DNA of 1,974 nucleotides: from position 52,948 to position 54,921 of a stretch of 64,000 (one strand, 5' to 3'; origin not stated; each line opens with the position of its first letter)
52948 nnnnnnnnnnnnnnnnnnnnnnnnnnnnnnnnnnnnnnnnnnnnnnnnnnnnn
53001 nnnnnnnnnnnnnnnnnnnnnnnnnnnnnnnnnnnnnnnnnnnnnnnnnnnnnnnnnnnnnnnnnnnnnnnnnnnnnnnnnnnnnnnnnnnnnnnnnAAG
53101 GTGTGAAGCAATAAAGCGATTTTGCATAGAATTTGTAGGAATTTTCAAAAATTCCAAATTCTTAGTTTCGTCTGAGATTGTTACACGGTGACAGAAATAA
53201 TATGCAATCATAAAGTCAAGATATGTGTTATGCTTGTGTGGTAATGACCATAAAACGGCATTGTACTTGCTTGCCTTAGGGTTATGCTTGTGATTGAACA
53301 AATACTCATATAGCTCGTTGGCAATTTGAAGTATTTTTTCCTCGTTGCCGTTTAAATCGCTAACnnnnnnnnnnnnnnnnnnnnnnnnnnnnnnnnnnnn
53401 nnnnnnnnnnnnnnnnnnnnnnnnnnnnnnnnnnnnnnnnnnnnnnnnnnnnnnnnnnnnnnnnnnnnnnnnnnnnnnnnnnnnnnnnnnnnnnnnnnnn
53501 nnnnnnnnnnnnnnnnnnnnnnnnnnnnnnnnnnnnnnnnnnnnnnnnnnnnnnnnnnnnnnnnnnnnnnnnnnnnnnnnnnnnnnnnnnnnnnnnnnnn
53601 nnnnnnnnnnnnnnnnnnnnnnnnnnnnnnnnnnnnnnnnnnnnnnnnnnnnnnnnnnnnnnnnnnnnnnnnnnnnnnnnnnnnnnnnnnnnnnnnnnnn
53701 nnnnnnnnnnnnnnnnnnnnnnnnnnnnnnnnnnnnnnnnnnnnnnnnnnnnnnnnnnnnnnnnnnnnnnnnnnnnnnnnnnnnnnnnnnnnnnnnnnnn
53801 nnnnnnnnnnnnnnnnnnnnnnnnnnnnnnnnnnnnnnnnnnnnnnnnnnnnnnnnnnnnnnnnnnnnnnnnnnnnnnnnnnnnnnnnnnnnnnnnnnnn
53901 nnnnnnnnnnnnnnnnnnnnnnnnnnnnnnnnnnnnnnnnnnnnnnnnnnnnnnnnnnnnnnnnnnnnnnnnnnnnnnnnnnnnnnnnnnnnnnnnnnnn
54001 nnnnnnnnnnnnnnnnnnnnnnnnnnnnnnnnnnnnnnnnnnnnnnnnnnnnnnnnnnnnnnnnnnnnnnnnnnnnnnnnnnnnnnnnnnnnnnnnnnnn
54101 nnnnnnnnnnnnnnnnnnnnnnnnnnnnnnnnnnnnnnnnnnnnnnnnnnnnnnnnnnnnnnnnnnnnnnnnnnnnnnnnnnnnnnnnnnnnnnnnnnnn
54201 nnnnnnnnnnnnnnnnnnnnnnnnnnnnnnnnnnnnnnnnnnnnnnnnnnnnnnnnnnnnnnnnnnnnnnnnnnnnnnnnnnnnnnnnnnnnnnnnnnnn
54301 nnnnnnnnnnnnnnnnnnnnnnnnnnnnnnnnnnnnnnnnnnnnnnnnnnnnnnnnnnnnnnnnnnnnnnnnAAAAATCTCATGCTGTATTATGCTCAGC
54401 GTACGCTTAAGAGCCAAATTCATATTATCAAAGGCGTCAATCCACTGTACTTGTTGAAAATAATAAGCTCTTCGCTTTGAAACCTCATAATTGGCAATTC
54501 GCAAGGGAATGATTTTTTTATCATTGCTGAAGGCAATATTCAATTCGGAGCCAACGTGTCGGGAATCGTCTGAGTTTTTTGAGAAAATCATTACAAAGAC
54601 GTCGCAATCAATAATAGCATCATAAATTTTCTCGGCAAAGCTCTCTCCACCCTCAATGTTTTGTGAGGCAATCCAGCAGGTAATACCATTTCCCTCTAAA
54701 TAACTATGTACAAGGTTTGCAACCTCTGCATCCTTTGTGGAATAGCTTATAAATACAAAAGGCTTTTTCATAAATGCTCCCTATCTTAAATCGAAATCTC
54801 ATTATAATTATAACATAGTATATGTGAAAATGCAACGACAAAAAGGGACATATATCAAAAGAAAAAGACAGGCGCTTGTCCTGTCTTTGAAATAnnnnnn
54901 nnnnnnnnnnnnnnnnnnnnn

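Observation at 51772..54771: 999 aa protein combining an N-terminal TIR, a Walker-A-like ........, a long helical region and a C-terminal YfbR-type HD domain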

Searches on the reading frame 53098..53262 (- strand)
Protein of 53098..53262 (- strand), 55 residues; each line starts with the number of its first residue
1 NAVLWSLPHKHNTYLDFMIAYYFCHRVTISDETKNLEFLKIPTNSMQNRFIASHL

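Call 95: search_solved_structures(query=window:53098-53262:-, max_evalue=10, show_alignments=5)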
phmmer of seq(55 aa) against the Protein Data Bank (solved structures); distinct sequences matched with E-value up to 10: 0.

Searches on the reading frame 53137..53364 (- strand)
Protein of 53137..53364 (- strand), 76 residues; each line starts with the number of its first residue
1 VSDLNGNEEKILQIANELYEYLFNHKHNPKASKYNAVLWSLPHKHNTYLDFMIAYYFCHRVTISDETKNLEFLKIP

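Call 98: search_solved_structures(query=A4, max_evalue=10, show_alignments=5)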
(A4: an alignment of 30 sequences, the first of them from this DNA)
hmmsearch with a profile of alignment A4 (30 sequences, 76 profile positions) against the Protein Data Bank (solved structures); distinct sequences matched with E-value up to 10: 0.

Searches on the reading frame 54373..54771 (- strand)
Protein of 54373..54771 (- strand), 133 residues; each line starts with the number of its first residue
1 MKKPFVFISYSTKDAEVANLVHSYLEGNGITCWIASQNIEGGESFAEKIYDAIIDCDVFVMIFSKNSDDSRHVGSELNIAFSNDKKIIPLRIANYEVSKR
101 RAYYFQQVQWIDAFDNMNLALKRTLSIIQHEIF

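Call 80: search_solved_structures(query=window:54373-54771:-, max_evalue=10, show_alignments=5)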
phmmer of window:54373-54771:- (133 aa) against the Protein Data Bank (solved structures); distinct sequences matched with E-value up to 10: 16.
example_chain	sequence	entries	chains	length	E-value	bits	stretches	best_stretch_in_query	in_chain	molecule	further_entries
9mud_K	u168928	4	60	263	0.0036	20.7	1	4-94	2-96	Cat1 (CRISPR associated TIR 1) pentagonal filament | Cat1 (CRISPR associated TIR 1) pentagonal filament assembly | Cat1 (CRISPR-associated TIR 1)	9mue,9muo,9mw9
9tzw_A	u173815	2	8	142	0.0047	20.4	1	3-69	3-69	NAD(+) hydrolase SARM1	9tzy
6o0u_A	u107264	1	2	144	0.0048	20.4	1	3-69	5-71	Sterile alpha and TIR motif-containing protein 1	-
9mw1_B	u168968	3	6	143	0.0048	20.3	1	3-69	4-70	NAD(+) hydrolase SARM1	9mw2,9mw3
10ra_A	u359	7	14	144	0.0049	20.3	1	3-69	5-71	Sterile alpha and TIR motif-containing protein 1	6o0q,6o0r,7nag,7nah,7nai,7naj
10rb_A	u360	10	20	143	0.0051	20.3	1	4-69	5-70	NAD(+) hydrolase SARM1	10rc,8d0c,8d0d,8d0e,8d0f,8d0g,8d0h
9hq0_A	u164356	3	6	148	0.0056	20.1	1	4-69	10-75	NAD(+) hydrolase SARM1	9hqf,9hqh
6leb_A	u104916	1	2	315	0.0093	19.4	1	48-121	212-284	Ser-Asp rich fibrinogen-binding, bone sialoprotein-binding protein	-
6lxh_A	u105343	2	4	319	0.014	18.9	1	48-120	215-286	Ser-Asp rich fibrinogen-binding, bone sialoprotein-binding protein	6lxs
2ioy_A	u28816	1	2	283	0.099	16.1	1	25-101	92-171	Periplasmic sugar-binding protein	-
4w8h_A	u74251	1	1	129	0.11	16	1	6-98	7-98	Toll-receptor-related 2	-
4w8g_A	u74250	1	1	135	0.12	15.8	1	6-98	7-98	Toll-receptor-related 2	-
9v1k_sG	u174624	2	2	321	0.14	15.6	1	34-87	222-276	Guanine nucleotide-binding protein subunit beta 2-like 1, putative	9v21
6wt6_A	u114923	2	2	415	0.56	13.7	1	6-70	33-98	Metazoan TIR-STING fusion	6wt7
5h3c_A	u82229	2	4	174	0.59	13.6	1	6-77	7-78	Protein SUPPRESSOR OF npr1-1, CONSTITUTIVE 1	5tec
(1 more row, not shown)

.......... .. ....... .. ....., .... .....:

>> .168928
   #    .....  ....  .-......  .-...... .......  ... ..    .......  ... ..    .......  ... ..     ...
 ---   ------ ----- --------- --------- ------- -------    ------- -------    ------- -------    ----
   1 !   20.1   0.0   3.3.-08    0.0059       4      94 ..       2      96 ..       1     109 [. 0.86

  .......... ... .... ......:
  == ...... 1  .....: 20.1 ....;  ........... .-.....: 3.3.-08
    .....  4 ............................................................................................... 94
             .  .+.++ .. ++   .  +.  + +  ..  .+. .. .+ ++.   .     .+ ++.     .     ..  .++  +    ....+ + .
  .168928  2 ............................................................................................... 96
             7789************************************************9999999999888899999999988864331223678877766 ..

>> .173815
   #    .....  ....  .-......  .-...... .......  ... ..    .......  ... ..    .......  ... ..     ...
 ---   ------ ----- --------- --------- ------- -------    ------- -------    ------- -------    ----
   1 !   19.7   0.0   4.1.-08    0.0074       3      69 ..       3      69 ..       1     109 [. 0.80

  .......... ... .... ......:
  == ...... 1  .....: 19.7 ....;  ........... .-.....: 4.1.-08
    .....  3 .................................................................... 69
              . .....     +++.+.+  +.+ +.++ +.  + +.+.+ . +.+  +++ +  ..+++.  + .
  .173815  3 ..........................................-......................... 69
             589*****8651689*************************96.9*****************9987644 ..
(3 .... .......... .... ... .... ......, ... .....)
